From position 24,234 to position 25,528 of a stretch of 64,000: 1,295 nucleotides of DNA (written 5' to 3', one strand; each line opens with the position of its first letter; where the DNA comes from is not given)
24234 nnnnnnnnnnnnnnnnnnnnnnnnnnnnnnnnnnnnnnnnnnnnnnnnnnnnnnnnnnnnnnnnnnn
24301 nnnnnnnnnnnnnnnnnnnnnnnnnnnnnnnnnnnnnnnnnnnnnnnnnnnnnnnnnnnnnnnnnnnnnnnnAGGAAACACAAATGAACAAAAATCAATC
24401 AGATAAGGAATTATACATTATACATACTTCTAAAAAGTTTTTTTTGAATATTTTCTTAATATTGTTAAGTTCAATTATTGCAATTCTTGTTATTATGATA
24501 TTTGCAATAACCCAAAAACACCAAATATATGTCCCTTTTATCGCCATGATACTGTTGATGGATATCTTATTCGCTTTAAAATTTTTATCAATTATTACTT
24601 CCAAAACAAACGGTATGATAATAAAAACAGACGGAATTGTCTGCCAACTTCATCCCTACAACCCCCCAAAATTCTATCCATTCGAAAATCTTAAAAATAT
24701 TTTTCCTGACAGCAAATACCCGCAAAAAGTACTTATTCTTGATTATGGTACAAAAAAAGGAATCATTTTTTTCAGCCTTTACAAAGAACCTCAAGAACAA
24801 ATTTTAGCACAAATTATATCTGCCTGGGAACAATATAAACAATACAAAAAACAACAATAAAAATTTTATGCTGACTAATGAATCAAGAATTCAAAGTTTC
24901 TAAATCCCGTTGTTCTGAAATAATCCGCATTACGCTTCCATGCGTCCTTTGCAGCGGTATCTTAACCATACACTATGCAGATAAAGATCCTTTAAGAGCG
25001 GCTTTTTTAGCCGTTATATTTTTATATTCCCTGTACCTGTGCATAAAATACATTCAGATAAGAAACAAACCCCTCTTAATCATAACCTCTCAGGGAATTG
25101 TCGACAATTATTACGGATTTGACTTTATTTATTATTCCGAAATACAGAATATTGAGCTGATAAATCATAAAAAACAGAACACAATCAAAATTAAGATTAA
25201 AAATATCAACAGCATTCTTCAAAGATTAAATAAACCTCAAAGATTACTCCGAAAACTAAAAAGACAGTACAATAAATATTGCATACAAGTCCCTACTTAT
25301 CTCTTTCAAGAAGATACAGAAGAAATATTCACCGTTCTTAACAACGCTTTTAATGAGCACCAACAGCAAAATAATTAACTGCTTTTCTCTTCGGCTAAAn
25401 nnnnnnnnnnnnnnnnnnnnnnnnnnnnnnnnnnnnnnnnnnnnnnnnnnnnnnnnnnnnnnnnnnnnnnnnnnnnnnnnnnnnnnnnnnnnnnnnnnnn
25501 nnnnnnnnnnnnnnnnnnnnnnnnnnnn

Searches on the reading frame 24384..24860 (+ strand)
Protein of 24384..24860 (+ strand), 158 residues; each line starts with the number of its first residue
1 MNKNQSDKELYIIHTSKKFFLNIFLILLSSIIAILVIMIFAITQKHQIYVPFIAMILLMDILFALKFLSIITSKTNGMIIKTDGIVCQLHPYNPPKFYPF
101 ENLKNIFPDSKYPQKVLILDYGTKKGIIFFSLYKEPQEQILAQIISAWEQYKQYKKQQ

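Call 73: find_encoding_contigs(protein=window:24384-24860:+, flank=2500, max_places=10)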
Protein window:24384-24860:+ (158 aa): 3 contigs read that carry it; 1 place shown.
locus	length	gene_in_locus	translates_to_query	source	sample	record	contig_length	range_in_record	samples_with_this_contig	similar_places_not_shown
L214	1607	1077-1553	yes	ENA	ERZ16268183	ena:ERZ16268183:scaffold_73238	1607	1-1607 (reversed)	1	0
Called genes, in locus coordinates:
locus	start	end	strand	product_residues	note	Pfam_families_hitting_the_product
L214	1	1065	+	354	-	?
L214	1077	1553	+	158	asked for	-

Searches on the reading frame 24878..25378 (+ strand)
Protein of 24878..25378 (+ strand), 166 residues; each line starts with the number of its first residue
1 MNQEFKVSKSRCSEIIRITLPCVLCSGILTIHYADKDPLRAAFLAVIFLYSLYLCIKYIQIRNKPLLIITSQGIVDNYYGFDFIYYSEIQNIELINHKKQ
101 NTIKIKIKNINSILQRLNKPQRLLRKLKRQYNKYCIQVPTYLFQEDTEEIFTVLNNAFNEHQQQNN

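Call 45: find_encoding_contigs(protein=window:24878-25378:+, flank=1500, max_places=10)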
Protein window:24878-25378:+ (166 aa): no gene with exactly this product is on record in the collection.
